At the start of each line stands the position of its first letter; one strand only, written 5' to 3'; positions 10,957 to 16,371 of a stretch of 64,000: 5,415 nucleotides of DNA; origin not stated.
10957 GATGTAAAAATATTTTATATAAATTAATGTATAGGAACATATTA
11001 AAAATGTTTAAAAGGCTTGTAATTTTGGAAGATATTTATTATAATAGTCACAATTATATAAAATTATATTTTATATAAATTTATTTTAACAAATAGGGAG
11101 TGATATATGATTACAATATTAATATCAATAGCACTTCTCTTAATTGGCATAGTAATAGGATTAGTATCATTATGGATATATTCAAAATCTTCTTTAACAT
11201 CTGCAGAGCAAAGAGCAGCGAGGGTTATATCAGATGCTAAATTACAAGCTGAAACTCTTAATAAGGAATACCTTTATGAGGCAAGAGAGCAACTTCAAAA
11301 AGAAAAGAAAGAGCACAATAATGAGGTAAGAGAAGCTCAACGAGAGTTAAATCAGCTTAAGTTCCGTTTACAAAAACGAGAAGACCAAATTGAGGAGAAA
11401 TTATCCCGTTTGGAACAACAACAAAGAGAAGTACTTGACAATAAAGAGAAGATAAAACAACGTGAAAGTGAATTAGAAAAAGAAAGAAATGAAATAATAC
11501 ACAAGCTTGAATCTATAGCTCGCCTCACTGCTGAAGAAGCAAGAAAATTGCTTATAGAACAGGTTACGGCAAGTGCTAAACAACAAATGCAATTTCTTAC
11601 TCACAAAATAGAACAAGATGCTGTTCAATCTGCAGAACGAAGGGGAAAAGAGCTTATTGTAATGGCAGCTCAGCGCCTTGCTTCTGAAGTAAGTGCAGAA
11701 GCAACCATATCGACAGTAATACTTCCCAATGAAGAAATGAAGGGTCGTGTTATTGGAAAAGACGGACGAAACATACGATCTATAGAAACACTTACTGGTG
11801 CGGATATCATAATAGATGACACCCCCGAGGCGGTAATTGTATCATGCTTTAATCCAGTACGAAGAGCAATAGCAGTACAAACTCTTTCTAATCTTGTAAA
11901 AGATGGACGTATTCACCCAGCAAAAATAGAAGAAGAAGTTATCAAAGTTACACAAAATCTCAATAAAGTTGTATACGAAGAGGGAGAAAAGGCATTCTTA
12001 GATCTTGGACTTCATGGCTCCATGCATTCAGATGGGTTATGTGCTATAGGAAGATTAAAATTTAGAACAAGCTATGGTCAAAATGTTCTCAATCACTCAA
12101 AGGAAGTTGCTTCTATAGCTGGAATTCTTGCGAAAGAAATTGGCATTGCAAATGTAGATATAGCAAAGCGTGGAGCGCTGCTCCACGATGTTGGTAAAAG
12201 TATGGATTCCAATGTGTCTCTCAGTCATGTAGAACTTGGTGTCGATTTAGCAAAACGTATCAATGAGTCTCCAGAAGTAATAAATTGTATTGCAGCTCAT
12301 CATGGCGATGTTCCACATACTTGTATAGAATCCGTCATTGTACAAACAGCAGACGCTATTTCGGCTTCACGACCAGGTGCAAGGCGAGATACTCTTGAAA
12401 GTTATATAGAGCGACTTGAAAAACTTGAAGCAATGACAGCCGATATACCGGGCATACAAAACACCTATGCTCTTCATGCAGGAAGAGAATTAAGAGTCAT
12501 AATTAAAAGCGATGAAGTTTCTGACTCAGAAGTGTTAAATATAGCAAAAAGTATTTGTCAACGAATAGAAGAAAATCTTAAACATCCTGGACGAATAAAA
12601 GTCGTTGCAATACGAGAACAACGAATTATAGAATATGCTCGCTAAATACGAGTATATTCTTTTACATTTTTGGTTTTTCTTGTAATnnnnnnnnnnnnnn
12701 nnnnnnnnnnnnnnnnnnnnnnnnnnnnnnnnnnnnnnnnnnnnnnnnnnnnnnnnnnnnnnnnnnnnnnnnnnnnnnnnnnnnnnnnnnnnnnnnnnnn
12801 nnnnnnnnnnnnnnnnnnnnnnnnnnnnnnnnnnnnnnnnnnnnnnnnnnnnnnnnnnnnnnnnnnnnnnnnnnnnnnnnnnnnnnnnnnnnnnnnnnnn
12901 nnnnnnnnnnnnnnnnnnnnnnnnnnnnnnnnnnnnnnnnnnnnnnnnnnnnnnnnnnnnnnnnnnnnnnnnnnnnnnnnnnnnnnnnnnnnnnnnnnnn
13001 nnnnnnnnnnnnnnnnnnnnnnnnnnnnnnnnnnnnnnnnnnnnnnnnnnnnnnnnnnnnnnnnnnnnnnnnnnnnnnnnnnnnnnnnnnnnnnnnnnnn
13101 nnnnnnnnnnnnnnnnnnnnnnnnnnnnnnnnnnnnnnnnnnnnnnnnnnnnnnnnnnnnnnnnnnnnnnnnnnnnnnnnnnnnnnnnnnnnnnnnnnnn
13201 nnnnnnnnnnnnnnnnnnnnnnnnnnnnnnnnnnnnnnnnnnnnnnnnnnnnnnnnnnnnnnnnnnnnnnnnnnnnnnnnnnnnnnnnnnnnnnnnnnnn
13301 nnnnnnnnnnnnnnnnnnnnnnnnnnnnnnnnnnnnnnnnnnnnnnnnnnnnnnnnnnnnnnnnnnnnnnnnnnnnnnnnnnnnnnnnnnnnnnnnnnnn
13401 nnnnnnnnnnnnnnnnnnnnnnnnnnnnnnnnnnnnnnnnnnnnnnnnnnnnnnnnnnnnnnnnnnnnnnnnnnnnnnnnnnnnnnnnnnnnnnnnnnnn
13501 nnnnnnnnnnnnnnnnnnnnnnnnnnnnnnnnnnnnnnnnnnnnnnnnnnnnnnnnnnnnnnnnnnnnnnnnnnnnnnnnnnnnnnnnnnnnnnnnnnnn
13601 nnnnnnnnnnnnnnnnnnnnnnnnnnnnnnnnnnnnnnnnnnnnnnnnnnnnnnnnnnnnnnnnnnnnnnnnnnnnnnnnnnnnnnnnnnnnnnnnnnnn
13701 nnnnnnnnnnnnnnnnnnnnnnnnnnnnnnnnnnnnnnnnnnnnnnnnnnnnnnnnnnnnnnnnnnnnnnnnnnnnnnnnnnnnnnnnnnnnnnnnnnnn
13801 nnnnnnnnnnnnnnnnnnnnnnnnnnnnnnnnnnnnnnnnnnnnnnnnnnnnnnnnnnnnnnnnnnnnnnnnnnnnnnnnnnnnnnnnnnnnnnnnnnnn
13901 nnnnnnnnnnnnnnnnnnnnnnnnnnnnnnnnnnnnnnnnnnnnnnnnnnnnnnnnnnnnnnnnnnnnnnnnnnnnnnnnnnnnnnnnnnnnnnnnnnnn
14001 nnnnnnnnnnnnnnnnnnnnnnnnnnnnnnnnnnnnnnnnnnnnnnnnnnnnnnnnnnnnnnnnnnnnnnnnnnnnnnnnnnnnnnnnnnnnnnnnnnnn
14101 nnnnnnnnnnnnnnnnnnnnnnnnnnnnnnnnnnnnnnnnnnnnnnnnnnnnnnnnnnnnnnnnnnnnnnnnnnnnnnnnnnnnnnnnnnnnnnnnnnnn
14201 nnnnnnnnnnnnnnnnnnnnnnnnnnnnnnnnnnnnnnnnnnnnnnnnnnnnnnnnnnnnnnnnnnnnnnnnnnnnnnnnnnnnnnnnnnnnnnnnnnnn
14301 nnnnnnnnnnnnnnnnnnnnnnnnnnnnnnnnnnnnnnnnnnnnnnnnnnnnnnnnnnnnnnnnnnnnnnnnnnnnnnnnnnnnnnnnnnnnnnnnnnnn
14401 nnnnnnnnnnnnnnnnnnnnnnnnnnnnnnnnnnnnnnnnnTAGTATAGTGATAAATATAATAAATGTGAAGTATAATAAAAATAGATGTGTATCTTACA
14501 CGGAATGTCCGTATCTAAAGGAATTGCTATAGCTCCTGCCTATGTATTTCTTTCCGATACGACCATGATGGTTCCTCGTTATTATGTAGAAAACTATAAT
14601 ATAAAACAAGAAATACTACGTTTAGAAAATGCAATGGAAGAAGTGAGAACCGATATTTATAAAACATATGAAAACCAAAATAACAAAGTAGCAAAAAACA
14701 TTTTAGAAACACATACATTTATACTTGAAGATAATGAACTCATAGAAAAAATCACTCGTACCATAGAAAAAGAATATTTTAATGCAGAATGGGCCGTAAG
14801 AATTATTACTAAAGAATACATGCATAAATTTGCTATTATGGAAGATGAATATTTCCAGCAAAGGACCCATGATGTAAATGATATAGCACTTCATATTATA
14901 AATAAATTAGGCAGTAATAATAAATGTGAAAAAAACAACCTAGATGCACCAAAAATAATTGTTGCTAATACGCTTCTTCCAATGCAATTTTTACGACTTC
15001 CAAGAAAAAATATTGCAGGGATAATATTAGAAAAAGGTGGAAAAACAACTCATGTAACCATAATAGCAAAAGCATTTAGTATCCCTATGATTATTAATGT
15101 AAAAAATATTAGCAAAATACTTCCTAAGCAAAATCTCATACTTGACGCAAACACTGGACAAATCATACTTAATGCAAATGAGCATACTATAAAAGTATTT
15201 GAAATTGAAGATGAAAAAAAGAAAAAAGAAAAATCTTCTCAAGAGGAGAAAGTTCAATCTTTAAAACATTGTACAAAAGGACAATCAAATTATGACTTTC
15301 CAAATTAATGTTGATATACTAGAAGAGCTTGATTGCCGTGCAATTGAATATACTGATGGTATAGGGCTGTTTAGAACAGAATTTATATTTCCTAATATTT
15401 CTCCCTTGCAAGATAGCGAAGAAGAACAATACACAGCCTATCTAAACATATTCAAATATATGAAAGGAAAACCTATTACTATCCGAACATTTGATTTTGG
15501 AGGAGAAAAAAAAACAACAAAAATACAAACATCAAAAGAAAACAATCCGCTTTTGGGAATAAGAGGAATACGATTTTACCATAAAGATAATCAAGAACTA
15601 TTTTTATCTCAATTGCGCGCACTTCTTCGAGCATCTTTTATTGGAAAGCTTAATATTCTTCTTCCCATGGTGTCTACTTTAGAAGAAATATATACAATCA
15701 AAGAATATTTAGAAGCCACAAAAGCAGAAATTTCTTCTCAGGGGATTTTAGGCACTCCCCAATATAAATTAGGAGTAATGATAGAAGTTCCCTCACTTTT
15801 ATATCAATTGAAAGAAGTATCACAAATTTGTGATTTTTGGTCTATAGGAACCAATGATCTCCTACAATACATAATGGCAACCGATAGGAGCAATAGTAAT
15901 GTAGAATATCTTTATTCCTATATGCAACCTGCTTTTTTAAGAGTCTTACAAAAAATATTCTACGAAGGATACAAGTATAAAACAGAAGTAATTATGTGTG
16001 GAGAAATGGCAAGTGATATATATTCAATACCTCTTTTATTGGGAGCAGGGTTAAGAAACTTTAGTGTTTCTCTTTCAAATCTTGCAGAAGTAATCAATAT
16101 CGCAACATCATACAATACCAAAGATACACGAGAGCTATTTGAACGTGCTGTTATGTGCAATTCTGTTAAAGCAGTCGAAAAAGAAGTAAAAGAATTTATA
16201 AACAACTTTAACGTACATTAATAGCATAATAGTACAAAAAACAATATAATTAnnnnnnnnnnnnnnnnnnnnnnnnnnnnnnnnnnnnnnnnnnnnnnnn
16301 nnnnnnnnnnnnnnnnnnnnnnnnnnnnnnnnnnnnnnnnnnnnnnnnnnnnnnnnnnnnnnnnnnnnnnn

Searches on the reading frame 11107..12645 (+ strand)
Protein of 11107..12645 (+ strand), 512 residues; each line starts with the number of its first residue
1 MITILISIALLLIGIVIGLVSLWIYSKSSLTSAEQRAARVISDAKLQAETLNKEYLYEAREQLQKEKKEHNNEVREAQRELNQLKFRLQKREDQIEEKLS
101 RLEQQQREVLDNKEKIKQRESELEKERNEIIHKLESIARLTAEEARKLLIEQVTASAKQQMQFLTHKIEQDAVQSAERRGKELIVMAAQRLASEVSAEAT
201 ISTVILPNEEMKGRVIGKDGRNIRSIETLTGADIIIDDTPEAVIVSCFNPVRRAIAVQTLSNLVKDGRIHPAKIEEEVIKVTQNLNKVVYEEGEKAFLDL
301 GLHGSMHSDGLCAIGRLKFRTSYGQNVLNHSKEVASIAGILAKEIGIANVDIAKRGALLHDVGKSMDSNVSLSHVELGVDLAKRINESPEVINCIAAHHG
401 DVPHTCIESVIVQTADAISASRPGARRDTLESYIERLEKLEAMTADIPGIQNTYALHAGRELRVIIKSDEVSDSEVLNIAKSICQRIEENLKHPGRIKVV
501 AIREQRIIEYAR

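Call 27: search_protein_families(library=pfam, proteins=[window:11107-12645:+], max_evalue=0.001)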
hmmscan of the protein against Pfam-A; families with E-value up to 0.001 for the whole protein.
window:11107-12645:+ (512 aa): 6 families
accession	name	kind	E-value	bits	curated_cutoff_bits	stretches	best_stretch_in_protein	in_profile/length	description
PF12072.13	RNase_Y_N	-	2.3e-35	122.3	32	1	3-194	2-200/201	RNase Y N-terminal region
PF01966.28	HD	-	1.3e-17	64.6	22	1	327-420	1-115/116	HD domain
PF00013.35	KH_1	-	1.5e-08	34.7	21.5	1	203-256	3-60/66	KH domain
PF08668.18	HDOD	-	9.2e-05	22.4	22.9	1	326-384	94-152/196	HDOD domain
PF13083.13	KH_KhpA-B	-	0.00012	22.3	32.1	1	196-231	24-59/73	KhpA/KhpB, KH domain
PF07650.23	KH_2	-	0.00082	19.6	22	0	202-235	26-59/78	KH domain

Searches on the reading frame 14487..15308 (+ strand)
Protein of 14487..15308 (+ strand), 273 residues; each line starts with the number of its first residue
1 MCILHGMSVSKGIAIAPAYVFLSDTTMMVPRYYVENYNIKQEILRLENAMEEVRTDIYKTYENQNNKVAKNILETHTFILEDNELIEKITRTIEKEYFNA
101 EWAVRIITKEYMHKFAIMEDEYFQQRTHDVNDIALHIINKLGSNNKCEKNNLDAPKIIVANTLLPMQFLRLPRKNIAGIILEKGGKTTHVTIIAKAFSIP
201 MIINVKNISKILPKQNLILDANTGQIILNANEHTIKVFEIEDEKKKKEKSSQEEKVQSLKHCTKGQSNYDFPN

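Call 27: search_protein_families(library=pfam, proteins=[window:14487-15308:+], max_evalue=0.001)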
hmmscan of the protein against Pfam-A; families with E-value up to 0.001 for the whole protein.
window:14487-15308:+ (273 aa): 2 families
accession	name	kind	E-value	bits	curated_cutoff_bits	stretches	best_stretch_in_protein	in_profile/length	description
PF05524.18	PEP-utilisers_N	-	1.6e-26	93.3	24.4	1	5-126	1-121/121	PEP-utilising enzyme, N-terminal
PF00391.29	PEP-utilizers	-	4.8e-16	58.6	23.1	1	153-224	2-72/72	PEP-utilising enzyme, mobile domain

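Call 65: search_protein_families(library=ncbifam, proteins=[window:14487-15308:+], max_evalue=0.001)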
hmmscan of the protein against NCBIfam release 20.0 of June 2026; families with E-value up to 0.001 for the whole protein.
window:14487-15308:+ (273 aa): 12 families
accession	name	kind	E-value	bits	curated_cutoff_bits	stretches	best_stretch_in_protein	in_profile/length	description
TIGR01417.1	PTS_I_fam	equivalog_domain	5.2e-41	140.7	341.7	1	4-261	1-261/565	phosphoenolpyruvate--protein phosphotransferase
NF008382.0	PRK11177.1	equivalog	5.5e-33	114.4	824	1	4-264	2-264/575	phosphoenolpyruvate-protein phosphotransferase PtsI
NF008283.0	PRK11061.1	equivalog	3.4e-32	111.5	583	1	4-247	171-415/748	phosphoenolpyruvate--protein phosphotransferase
NF008478.1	PRK11377.1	equivalog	9.7e-32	110.6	520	1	18-228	262-472/473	dihydroxyacetone kinase phosphoryl donor subunit DhaM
TIGR01418.1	PEP_synth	equivalog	1.8e-07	29.9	739.75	1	173-241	399-471/784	pyruvate, water dikinase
NF005057.0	PRK06464.1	equivalog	4.8e-07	28.2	598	1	174-244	404-478/798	phosphoenolpyruvate synthase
NF004978.0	PRK06354.1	subfamily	2e-06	26.6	462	1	146-229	503-585/590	pyruvate kinase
NF004881.0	PRK06241.2-2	equivalog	4.4e-06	25.2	883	1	175-229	835-890/898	phosphoenolpyruvate synthase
NF004882.0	PRK06241.2-3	equivalog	2e-05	22.9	850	1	175-234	764-824/827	phosphoenolpyruvate synthase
NF004883.0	PRK06241.2-4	equivalog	4.9e-05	21.7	1063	0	177-227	860-911/928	phosphoenolpyruvate synthase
NF052631.1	prodigiosin_PigC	equivalog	0.00031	18.7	1300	1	177-229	829-882/883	prodigiosin ligase PigC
NF004878.0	PRK06241.1-3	subfamily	0.0005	18.3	945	1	174-225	833-885/891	phosphoenolpyruvate synthase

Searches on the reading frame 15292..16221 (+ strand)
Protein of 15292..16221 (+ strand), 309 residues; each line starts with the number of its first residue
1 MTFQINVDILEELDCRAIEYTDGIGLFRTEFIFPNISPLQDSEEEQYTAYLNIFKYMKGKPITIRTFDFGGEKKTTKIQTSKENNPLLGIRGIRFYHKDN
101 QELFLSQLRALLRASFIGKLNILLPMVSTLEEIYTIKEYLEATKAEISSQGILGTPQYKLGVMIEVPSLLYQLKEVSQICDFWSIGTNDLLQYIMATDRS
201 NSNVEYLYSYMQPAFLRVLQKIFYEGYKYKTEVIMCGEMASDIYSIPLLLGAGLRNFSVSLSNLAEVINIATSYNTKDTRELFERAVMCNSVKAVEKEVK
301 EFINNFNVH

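Call 27: search_protein_families(library=pfam, proteins=[window:15292-16221:+], max_evalue=0.001)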
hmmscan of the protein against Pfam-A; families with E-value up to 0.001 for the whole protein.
window:15292-16221:+ (309 aa): 1 family
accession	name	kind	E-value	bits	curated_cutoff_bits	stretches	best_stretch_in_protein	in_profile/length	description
PF02896.24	PEP-utilizers_C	-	5.8e-81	272.3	22.8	1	5-267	24-284/293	PEP-utilising enzyme, PEP-binding domain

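Call 65: search_protein_families(library=ncbifam, proteins=[window:15292-16221:+], max_evalue=0.001)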
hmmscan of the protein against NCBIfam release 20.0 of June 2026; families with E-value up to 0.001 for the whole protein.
window:15292-16221:+ (309 aa): 6 families
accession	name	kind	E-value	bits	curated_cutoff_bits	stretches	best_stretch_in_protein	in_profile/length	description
TIGR01417.1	PTS_I_fam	equivalog_domain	3.2e-81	273.5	341.7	1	11-298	278-563/565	phosphoenolpyruvate--protein phosphotransferase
NF008283.0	PRK11061.1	equivalog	8.3e-73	245.8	583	1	5-305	439-737/748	phosphoenolpyruvate--protein phosphotransferase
NF008382.0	PRK11177.1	equivalog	3e-68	230.9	824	1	10-305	278-571/575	phosphoenolpyruvate-protein phosphotransferase PtsI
NF005057.0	PRK06464.1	equivalog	7.8e-33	113.5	598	1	53-275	564-789/798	phosphoenolpyruvate synthase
TIGR01418.1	PEP_synth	equivalog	1.4e-29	103.1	739.75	1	55-263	560-771/784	pyruvate, water dikinase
TIGR01828.1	pyru_phos_dikin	equivalog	2.5e-20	72.1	843.45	1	75-214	644-787/865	pyruvate, phosphate dikinase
